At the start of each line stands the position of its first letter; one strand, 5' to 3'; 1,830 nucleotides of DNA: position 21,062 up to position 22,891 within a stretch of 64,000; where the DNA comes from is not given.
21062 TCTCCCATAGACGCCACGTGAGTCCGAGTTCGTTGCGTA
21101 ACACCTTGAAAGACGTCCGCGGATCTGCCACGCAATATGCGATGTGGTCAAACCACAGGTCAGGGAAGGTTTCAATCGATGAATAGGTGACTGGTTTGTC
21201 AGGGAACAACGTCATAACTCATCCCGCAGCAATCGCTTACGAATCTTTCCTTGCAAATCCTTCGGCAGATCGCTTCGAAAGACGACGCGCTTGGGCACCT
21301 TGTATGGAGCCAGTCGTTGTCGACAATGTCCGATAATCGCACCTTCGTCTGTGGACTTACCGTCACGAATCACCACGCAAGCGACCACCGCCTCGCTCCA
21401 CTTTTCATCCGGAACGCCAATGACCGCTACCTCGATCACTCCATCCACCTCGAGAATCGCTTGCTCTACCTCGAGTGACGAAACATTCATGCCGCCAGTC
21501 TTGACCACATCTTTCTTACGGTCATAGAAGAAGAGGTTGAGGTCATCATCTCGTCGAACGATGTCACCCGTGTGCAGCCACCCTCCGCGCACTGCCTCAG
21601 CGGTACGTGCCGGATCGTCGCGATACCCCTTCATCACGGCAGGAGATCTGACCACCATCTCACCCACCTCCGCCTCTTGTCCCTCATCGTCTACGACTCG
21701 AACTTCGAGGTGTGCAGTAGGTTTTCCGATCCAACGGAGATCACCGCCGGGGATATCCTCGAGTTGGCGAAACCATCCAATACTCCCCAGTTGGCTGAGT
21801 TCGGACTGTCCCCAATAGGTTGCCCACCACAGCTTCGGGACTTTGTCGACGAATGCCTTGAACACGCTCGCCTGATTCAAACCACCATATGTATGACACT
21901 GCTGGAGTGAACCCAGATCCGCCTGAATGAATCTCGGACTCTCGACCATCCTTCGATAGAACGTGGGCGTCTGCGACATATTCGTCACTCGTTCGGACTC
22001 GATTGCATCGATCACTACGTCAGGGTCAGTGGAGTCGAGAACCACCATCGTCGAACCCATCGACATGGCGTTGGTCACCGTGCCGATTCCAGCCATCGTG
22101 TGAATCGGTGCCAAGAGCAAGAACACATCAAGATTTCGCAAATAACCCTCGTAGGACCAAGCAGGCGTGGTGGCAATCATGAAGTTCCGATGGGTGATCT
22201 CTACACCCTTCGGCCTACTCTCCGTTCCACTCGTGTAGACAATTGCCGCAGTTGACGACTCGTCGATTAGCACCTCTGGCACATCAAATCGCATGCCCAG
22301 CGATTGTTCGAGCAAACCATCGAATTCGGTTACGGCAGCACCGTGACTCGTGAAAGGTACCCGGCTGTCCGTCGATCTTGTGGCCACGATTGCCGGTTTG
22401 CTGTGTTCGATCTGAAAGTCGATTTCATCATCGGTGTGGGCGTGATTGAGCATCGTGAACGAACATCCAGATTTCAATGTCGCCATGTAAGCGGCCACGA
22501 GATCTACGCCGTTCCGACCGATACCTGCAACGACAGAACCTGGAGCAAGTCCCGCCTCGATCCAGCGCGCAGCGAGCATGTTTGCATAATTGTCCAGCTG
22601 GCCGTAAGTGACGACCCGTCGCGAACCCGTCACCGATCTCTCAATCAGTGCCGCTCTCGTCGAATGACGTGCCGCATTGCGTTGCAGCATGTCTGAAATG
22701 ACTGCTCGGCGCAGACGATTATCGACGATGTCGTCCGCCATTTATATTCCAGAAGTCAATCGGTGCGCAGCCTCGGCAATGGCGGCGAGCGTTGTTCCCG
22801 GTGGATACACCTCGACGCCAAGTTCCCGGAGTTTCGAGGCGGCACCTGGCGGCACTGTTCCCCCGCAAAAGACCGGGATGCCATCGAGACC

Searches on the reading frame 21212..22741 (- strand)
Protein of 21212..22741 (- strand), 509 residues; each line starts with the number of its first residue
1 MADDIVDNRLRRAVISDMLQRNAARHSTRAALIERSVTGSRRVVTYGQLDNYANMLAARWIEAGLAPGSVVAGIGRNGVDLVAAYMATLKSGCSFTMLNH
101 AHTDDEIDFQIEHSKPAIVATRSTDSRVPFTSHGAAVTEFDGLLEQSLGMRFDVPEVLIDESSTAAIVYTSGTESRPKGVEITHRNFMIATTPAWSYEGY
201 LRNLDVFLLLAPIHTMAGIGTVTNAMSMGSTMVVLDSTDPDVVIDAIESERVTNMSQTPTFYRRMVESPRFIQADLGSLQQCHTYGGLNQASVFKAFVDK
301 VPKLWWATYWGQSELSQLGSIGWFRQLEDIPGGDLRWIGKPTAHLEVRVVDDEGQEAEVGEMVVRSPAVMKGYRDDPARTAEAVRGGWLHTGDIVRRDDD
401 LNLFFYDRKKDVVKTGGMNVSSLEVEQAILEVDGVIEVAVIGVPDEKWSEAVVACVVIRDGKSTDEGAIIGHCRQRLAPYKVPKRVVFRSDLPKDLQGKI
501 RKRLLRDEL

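Call 3: search_protein_families(library=pfam, proteins=[window:21212-22741:-])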
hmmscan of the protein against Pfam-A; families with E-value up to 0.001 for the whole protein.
window:21212-22741:- (509 aa): 2 families
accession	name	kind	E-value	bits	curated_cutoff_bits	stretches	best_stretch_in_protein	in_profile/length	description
PF00501.34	AMP-binding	-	1.1e-60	205.9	29.9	1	19-373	1-383/384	AMP-binding enzyme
PF13193.12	AMP-binding_C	-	1.2e-20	74.6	24.5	1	424-499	1-76/76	AMP-binding enzyme C-terminal domain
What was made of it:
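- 21212..22741 (-): AMP-binding acyl-CoA ligase, abutting the small subunit; presumed supplier of the mutase substrate. PF00501 + PF13193 (call 3).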

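Call 5: search_protein_families(library=ncbifam, proteins=[window:21212-22741:-], max_evalue=0.00001)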
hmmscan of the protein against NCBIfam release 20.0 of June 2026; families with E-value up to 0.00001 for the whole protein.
window:21212-22741:- (509 aa): 103 families (the best 25 are shown)
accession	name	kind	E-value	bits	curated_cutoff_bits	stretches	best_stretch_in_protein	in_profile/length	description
NF006182.0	PRK08316.1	subfamily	2e-108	363.2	663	1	8-508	6-516/523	fatty acyl-CoA synthetase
NF004837.0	PRK06187.1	subfamily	1.3e-102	343.8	476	1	13-508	8-521/531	long-chain-fatty-acid--CoA ligase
NF005801.1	PRK07656.1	equivalog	1.5e-73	248.1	657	1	15-506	3-500/500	FadD3 family acyl-CoA ligase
NF005702.0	PRK07514.1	subfamily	1.5e-73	247.9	558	1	30-508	19-499/506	malonyl-CoA synthase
NF005307.0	PRK06839.1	equivalog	1.4e-72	245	748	1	20-505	9-489/496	o-succinylbenzoate--CoA ligase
NF005676.0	PRK07470.1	equivalog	3.2e-66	224.1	774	1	12-509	19-529/544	acyl-CoA synthetase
NF004114.0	PRK05605.1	equivalog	5.8e-66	223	766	1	126-509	184-569/575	long-chain-fatty-acid--CoA ligase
NF004797.0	PRK06145.1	equivalog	6.5e-66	222.7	850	1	16-509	5-495/499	acyl-CoA synthetase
NF002966.0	PRK03640.1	equivalog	1.7e-65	221.5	556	1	37-507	21-478/483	o-succinylbenzoate--CoA ligase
NF009233.0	PRK12583.1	subfamily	8.8e-65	219.1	832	2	159-507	198-548/558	fatty acid CoA ligase family protein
NF006572.0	PRK09088.1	equivalog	3.3e-62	210.8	696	1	41-508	26-486/491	acyl-CoA synthetase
NF052580.1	Str24CoAsynCasG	equivalog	2e-61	208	750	1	10-503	38-544/548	steroid-24-oyl-CoA synthetase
NF052269.1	Staph_lig_FadD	equivalog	3.1e-61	207.3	650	1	17-505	4-489/499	long-chain-fatty-acid--CoA ligase FadD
NF006020.0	PRK08162.1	subfamily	4.5e-61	206.8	677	2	357-508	387-537/545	acyl-CoA synthetase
NF005857.1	PRK07786.1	exception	1.1e-60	205.7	733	1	22-507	10-510/513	fatty-acid--CoA ligase FadD5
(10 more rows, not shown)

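Call 73: search_solved_structures(query=window:21212-22741:-, max_evalue=1e-20)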
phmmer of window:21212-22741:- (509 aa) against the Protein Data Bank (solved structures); distinct sequences matched with E-value up to 1e-20: 106 (the best 60 are shown).
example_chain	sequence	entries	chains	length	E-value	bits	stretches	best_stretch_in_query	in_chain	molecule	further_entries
3r44_A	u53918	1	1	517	2.8e-53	184.6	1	18-508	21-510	fatty acyl CoA synthetase FADD13 (FATTY-ACYL-CoA SYNTHETASE)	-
8wev_A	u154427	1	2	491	9.6e-53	182.8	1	40-506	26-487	Feruloyl-CoA Synthetase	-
8weu_A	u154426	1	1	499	9.9e-53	182.8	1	40-506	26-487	Fatty-acyl-CoA synthase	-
3ivr_A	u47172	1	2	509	5.1e-49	170.5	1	14-503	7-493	Putative long-chain-fatty-acid CoA ligase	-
6sq8_A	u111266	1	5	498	9.7e-49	169.6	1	33-502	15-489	Fatty acid CoA ligase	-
4fuq_A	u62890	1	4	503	1.5e-48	169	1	43-507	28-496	Malonyl CoA synthetase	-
6h1b_A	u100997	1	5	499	3.4e-48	167.8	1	33-498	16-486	Fatty acid CoA ligase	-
4fut_A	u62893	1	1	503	1.1e-47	166.2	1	43-507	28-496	Malonyl CoA synthetase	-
4gxr_A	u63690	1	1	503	2.3e-46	161.8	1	43-507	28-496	Malonyl CoA synthetase, Benzoate-CoA ligase Chimeric protein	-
4gxq_A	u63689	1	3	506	3.4e-45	157.9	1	43-507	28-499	Malonyl CoA synthetase, Benzoate-CoA ligase Chimeric protein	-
8ivi_A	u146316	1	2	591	5.8e-45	157.2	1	164-506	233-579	Medium/long-chain-fatty-acid--CoA ligase FadD8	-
8r2q_A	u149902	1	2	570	7.4e-45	156.8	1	149-506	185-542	Probable fatty-acid-CoA ligase FadD5 (Fatty-acid-CoA synthetase) (Fatty-acid-CoA synthase)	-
6qjz_A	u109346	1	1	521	4.5e-41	144.3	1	338-507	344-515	oxalyl CoA-synthetase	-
5ie0_A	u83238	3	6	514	6.5e-41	143.8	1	338-506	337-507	Oxalate--CoA ligase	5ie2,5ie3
5bsw_A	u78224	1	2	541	1e-39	139.8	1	22-507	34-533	4-coumarate--CoA ligase 2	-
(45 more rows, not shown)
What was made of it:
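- The ligases resemble fatty-acyl and feruloyl-CoA synthetases (call 73).
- Tried and rejected: The ligase is generic FadD13-like (call 73).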
